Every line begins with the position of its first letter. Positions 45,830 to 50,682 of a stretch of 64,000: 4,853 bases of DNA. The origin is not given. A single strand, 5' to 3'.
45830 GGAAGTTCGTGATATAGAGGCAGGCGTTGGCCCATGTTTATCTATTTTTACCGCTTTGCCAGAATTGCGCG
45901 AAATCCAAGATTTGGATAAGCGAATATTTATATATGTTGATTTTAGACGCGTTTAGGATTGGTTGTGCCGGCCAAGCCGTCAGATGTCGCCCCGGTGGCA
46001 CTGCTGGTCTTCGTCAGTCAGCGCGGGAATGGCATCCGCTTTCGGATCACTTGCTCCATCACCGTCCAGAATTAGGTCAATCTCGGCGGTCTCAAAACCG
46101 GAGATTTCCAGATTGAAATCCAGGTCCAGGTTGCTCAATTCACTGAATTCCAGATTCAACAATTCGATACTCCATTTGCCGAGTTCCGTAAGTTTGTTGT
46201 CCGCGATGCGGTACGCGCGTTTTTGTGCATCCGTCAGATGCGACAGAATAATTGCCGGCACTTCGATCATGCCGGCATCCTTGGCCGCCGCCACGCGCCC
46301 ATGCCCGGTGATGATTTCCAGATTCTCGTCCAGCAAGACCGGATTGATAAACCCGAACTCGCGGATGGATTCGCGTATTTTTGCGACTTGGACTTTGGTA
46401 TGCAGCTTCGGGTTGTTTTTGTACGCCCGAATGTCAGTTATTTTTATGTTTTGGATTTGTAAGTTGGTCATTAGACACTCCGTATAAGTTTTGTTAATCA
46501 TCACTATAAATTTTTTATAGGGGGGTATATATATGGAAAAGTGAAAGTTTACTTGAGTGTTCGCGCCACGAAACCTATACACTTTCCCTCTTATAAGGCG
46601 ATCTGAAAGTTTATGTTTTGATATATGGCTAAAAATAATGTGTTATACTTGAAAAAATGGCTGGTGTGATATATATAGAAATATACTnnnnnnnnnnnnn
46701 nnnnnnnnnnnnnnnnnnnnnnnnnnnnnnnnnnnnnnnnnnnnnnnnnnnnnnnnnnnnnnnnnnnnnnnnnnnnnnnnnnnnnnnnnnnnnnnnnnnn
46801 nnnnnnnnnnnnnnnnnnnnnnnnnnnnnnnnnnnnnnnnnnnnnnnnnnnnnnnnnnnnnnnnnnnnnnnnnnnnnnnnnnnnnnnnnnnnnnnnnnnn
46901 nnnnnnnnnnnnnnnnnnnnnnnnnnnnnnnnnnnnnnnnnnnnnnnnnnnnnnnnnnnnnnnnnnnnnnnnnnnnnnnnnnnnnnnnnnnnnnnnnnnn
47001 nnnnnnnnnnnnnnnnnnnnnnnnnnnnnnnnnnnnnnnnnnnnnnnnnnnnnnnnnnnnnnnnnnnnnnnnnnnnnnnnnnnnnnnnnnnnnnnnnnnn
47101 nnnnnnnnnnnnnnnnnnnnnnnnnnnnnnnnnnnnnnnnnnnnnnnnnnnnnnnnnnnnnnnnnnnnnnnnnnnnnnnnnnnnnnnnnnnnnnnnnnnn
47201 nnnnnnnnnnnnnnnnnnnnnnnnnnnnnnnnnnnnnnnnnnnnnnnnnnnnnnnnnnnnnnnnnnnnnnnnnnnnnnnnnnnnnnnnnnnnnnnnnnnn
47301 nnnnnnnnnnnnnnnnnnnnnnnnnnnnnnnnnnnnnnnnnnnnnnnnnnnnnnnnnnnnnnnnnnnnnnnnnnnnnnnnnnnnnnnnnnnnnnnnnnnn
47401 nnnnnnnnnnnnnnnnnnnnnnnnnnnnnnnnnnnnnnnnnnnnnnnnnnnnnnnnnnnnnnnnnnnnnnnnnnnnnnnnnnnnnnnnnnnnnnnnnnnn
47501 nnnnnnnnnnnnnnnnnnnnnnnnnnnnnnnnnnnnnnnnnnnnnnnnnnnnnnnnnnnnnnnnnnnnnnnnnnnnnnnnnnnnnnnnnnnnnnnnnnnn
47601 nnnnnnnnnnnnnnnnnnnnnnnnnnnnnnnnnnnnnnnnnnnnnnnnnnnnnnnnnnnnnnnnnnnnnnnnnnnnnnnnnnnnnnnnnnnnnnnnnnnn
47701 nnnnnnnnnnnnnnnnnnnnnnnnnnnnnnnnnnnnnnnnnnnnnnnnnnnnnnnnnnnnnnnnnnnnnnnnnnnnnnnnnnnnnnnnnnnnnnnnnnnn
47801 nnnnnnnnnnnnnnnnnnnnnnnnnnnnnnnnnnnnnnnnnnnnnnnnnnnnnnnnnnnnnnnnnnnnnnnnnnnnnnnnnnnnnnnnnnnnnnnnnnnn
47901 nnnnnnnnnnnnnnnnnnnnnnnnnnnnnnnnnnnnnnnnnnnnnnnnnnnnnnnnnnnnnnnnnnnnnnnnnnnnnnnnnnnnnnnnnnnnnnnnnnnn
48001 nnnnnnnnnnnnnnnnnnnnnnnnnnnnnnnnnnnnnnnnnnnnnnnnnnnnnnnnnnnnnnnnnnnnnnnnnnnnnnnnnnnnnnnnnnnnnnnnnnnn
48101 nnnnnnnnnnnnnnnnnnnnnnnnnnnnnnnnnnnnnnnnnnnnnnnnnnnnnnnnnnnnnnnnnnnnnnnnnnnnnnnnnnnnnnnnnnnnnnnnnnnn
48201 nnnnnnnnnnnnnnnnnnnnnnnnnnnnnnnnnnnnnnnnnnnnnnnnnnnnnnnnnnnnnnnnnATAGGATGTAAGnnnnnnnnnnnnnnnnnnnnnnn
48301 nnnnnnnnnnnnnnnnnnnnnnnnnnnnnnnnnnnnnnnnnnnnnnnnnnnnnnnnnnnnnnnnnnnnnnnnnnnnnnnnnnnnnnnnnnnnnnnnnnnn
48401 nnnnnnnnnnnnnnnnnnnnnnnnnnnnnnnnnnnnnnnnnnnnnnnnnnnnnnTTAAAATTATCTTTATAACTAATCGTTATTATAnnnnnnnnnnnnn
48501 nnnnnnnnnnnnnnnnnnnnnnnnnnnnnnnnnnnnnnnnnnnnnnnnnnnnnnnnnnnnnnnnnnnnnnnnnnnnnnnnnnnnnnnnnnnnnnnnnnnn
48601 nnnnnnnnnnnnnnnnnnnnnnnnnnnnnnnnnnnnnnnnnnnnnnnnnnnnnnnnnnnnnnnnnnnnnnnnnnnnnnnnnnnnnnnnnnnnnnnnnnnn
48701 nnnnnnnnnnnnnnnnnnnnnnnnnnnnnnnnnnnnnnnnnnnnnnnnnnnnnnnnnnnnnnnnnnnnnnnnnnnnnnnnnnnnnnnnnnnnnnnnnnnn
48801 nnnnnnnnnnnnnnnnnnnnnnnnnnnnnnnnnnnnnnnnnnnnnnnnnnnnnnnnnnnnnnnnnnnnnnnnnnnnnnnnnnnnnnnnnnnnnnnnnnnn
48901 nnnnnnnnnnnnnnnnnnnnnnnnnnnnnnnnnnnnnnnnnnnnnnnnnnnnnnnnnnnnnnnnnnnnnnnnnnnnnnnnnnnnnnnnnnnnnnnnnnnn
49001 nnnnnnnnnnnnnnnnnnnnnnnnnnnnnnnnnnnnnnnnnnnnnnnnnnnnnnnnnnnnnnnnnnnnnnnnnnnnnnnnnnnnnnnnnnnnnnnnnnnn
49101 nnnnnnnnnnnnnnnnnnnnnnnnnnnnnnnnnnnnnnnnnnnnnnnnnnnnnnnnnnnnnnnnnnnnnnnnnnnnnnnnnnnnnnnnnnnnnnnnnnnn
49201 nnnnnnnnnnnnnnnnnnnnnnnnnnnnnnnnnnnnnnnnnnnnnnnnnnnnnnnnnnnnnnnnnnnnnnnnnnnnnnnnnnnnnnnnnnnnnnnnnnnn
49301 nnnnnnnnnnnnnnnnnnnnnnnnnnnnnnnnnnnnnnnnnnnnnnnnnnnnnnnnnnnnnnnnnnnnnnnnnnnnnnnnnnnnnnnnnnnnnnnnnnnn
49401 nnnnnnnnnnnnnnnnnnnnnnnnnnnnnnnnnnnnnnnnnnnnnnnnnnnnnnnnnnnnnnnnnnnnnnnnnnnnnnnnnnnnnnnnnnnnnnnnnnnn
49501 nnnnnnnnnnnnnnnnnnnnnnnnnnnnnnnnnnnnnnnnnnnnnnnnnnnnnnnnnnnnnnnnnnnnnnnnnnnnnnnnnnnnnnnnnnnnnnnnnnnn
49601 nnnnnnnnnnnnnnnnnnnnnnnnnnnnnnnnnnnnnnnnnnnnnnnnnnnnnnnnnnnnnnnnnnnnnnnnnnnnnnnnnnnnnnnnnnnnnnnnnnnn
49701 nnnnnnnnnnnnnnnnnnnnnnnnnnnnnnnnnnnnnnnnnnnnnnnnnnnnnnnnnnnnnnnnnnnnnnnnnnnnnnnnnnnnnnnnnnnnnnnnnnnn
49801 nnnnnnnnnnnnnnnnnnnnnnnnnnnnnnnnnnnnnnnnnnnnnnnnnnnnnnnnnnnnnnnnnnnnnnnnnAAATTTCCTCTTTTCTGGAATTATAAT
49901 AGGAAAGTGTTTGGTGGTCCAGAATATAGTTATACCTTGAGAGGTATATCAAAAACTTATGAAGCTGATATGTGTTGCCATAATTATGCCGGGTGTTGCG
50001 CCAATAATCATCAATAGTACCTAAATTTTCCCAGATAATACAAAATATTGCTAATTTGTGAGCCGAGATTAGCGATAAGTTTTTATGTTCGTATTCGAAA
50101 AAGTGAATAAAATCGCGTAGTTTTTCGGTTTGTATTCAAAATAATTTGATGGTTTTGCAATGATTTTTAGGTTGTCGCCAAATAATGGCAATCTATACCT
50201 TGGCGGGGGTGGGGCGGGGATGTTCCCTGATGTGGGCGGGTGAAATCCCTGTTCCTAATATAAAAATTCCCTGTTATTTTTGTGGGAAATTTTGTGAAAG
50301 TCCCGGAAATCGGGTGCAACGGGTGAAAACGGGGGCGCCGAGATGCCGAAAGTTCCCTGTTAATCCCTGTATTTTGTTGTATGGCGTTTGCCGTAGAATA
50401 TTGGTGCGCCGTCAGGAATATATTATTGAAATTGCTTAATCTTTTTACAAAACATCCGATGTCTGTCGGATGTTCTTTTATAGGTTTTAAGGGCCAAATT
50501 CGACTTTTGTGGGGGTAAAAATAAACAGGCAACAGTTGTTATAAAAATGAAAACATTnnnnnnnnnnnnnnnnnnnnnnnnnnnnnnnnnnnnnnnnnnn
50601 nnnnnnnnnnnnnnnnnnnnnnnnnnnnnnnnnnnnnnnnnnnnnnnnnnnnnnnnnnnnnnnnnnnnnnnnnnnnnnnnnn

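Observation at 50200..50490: GC-rich direct-repeat array (5x TCCCTGT(T), 3x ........) with helical-turn spacing, closed by a bidirectional terminator, between the RT and the Tlde1-like toxin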

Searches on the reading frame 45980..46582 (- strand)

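Call 4: search_protein_families(library=padloc, proteins=[window:45980-46582:-], max_evalue=0.01)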
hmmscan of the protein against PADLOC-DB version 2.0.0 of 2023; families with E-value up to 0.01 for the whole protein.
window:45980-46582:- (200 aa): 1 family
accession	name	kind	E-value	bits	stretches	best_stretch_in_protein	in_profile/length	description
PDLC03229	MTase_II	-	5.4e-27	92.6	1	41-183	8-152/436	Type II methyltransferase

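Call 5: search_protein_families(library=pfam, proteins=[window:45980-46582:-], max_evalue=0.01)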
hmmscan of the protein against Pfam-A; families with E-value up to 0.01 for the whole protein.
window:45980-46582:- (200 aa): 1 family
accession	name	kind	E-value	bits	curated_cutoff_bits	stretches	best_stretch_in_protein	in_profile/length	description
PF02195.25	ParB_N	-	4.7e-09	36.6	26.3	1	42-126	2-90/95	ParB N-terminal domain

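Call 62: search_protein_families(library=phrogs, proteins=[window:45980-46582:-], max_evalue=0.001)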
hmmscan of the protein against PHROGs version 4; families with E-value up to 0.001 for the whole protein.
window:45980-46582:- (200 aa): 21 families
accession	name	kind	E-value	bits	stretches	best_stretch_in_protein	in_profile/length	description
phrog_620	-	DNA, RNA and nucleotide metabolism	2.8e-50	172.4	1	38-182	4-145/217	ParB-like partition protein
phrog_498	-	other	8.3e-48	164.3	1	30-189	22-185/633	DNA methyltransferase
phrog_15396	-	DNA, RNA and nucleotide metabolism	5e-39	135.7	1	41-182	2-141/258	ParB-like partition nuclease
phrog_930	-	DNA, RNA and nucleotide metabolism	3e-29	103.5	1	38-173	2-134/223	ParB-like partition protein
phrog_940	-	DNA, RNA and nucleotide metabolism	7.8e-28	98.8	1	38-161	1-125/388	nuclease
phrog_8071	-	DNA, RNA and nucleotide metabolism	3.1e-25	90.2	1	38-188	2-147/389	ParB-like partition protein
phrog_9353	-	unknown function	6.5e-22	79.6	1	40-184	8-150/245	-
phrog_723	-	DNA, RNA and nucleotide metabolism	2.9e-17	64.2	1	35-180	5-149/223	ParB-like partition protein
phrog_4715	-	DNA, RNA and nucleotide metabolism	2.5e-13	50.3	1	40-132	144-240/630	ParB-like partition protein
phrog_5475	-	unknown function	3.7e-12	46.8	1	43-132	3-88/458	-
phrog_18056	-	DNA, RNA and nucleotide metabolism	5.6e-12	46.2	1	42-135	2-94/387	ParB-like partition nuclease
phrog_3264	-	DNA, RNA and nucleotide metabolism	7.7e-12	46.5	1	38-129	44-138/337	ParB-like partition protein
phrog_6218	-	DNA, RNA and nucleotide metabolism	1.5e-09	38.5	1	41-129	3-96/506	ParB-like partition protein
phrog_7405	-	unknown function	9.2e-09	36.3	1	39-132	20-118/250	-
phrog_26377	-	DNA, RNA and nucleotide metabolism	2.3e-07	31.6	1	64-114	28-78/326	ParB-like partition protein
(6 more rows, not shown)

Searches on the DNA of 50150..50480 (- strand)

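Call 69: search_dna_similar(query=window:50150-50480:-, collection=phages, mode=distant, max_evalue=0.1)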
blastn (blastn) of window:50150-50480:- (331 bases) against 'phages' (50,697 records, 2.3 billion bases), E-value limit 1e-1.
No match.

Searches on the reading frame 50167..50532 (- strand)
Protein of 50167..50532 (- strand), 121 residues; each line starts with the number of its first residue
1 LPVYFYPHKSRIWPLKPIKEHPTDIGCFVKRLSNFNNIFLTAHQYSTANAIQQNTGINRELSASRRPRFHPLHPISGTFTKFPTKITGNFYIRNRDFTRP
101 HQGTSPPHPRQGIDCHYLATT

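Call 5: search_protein_families(library=pfam, proteins=[window:50167-50532:-], max_evalue=0.01)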
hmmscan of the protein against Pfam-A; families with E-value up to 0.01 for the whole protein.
window:50167-50532:- (121 aa): 0 families
